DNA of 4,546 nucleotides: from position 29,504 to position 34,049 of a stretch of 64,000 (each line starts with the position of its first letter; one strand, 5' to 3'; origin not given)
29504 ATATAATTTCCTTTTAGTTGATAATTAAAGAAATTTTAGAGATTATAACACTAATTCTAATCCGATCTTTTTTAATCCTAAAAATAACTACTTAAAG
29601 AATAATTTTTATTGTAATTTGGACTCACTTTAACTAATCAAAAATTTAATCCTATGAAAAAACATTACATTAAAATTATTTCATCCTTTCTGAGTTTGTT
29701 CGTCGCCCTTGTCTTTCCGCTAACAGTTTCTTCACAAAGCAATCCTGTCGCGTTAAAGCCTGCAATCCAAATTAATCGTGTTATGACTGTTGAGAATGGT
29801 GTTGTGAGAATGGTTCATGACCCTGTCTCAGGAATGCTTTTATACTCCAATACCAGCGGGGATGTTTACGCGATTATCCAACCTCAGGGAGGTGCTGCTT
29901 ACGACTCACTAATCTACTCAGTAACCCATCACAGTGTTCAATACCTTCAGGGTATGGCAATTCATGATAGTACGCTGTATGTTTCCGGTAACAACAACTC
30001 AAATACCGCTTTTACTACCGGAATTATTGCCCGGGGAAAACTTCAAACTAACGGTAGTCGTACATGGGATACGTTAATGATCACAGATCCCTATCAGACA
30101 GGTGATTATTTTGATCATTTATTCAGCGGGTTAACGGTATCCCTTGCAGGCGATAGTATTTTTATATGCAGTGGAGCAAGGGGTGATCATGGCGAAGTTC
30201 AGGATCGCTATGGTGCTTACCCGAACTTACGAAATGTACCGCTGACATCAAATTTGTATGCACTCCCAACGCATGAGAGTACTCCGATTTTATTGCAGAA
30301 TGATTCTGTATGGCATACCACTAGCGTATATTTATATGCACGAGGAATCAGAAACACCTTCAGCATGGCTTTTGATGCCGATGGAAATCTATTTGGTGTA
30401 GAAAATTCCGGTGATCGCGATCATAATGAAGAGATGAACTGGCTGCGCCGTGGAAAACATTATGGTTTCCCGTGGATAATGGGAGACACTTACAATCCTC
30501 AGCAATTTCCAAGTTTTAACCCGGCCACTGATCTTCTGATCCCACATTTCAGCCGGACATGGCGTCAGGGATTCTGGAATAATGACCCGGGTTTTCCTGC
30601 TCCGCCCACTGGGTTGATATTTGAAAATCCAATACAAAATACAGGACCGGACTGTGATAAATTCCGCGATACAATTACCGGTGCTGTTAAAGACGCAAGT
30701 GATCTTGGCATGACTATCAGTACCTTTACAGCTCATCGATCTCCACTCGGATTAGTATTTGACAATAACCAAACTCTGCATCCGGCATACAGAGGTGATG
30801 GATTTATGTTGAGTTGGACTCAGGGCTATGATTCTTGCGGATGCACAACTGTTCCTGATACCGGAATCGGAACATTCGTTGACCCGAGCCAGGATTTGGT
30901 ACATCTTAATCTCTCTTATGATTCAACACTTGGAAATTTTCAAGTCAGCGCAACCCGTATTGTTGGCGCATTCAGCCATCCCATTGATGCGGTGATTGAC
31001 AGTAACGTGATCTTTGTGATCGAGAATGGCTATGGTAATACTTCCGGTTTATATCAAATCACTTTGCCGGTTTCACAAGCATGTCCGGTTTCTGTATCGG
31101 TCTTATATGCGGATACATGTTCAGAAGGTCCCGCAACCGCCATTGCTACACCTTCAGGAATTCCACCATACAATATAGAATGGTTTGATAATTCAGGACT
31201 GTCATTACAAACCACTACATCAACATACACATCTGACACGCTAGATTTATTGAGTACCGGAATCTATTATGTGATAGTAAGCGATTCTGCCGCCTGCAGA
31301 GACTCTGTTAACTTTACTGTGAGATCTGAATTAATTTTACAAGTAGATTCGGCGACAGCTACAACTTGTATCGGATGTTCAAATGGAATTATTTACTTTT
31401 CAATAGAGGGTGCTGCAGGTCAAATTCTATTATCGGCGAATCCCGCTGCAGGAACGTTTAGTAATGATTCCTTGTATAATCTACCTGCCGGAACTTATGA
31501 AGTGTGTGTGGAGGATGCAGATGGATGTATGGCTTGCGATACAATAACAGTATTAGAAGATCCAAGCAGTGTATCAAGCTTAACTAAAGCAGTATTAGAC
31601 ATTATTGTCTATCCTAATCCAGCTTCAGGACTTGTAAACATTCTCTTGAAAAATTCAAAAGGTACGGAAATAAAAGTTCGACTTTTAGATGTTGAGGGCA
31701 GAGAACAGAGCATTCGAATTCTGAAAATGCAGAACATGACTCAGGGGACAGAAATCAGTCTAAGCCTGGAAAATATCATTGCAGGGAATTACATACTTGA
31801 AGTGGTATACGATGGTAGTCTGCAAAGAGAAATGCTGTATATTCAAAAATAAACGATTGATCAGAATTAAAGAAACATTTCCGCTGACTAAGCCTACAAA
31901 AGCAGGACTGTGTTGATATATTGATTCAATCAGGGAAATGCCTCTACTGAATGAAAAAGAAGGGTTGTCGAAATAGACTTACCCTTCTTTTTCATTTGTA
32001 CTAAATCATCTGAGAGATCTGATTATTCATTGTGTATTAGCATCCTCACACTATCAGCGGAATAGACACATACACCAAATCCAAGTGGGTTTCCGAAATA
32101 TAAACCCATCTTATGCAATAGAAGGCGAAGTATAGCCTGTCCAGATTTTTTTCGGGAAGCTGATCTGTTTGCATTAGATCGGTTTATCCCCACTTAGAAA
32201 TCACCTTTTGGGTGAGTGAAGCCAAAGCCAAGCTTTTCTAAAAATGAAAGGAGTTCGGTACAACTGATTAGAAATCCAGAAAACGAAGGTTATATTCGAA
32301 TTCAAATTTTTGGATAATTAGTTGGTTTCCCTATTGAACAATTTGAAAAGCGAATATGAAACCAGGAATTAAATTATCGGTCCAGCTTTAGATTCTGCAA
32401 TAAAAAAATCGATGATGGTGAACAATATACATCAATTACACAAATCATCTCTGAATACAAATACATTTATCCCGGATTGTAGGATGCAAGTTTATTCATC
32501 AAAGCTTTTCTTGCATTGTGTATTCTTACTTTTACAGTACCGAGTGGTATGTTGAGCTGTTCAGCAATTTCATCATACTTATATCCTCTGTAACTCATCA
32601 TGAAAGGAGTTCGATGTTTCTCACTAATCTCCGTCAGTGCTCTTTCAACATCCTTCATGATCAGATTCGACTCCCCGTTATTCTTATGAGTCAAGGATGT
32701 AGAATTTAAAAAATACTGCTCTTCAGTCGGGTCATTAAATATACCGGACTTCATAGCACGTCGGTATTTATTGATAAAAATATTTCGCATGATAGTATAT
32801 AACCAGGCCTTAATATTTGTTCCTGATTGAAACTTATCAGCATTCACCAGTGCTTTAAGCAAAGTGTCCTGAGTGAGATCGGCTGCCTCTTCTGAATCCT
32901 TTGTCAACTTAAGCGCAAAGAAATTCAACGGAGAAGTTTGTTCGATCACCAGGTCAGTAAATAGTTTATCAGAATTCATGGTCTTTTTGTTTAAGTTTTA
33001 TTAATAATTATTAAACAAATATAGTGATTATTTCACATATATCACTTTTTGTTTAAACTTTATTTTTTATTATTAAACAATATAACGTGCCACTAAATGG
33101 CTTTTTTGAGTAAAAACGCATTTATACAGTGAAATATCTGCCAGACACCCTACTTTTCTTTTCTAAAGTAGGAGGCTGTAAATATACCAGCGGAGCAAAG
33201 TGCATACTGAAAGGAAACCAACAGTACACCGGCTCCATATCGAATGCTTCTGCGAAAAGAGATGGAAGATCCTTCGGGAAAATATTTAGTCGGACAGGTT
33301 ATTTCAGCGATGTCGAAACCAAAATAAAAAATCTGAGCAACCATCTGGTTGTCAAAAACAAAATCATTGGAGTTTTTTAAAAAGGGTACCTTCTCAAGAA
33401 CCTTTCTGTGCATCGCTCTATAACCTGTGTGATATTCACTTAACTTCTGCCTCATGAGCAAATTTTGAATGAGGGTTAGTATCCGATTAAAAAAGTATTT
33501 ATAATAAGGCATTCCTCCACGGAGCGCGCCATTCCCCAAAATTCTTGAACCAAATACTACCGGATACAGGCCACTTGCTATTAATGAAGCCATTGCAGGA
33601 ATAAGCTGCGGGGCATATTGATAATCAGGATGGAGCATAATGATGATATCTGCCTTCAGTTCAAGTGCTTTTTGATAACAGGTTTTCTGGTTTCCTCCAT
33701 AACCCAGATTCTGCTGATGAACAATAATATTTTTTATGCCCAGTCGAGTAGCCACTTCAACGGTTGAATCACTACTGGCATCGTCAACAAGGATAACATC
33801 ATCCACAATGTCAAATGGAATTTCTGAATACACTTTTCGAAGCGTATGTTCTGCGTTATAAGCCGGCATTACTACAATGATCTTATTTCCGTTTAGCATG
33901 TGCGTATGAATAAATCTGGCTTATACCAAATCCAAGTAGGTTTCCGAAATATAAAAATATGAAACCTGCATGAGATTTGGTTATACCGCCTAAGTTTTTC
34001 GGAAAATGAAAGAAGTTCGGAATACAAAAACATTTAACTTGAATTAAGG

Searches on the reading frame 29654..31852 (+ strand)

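Call 14: search_protein_families(library=pfam, proteins=[window:29654-31852:+], max_evalue=0.001)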
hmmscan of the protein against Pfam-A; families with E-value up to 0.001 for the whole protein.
window:29654-31852:+ (732 aa): 2 families
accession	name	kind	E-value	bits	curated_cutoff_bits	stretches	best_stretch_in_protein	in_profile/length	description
PF18962.6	Por_Secre_tail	-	4.1e-12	46.7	27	1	652-720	1-65/75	Secretion system C-terminal sorting domain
PF07995.17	GSDH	-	6.7e-09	35.9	25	1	106-299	64-247/332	Glucose / Sorbosone dehydrogenase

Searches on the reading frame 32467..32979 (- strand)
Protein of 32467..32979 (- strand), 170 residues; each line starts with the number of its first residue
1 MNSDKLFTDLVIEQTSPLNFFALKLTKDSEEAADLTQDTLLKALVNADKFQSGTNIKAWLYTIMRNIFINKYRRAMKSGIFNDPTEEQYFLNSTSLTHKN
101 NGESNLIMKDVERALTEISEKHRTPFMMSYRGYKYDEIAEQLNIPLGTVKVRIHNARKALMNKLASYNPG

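Call 14: search_protein_families(library=pfam, proteins=[window:32467-32979:-], max_evalue=0.001)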
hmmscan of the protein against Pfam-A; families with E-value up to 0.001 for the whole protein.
window:32467-32979:- (170 aa): 5 families
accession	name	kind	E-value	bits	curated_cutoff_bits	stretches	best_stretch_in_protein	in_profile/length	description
PF04542.20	Sigma70_r2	-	2.8e-14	53.1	24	1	21-75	12-68/71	Sigma-70 region 2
PF08281.18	Sigma70_r4_2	-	1.5e-13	50.6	25.7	1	110-160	3-54/54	Sigma-70, region 4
PF04545.22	Sigma70_r4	-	1.1e-07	31.7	24.1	1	114-160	1-48/50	Sigma-70, region 4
PF22029.2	PhyR_sigma2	-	4e-06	27.2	27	1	21-64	11-54/55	Sigma2 domain of PhyR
PF07638.17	Sigma70_ECF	-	2.6e-05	24.6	21.1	1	30-164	47-183/185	ECF sigma factor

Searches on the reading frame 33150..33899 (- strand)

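Call 14: search_protein_families(library=pfam, proteins=[window:33150-33899:-], max_evalue=0.001)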
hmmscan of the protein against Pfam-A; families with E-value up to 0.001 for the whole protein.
window:33150-33899:- (249 aa): 1 family
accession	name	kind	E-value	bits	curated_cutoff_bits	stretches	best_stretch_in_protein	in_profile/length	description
PF00535.33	Glycos_transf_2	-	9.5e-20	71.6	23.3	1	9-171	2-167/168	Glycosyl transferase family 2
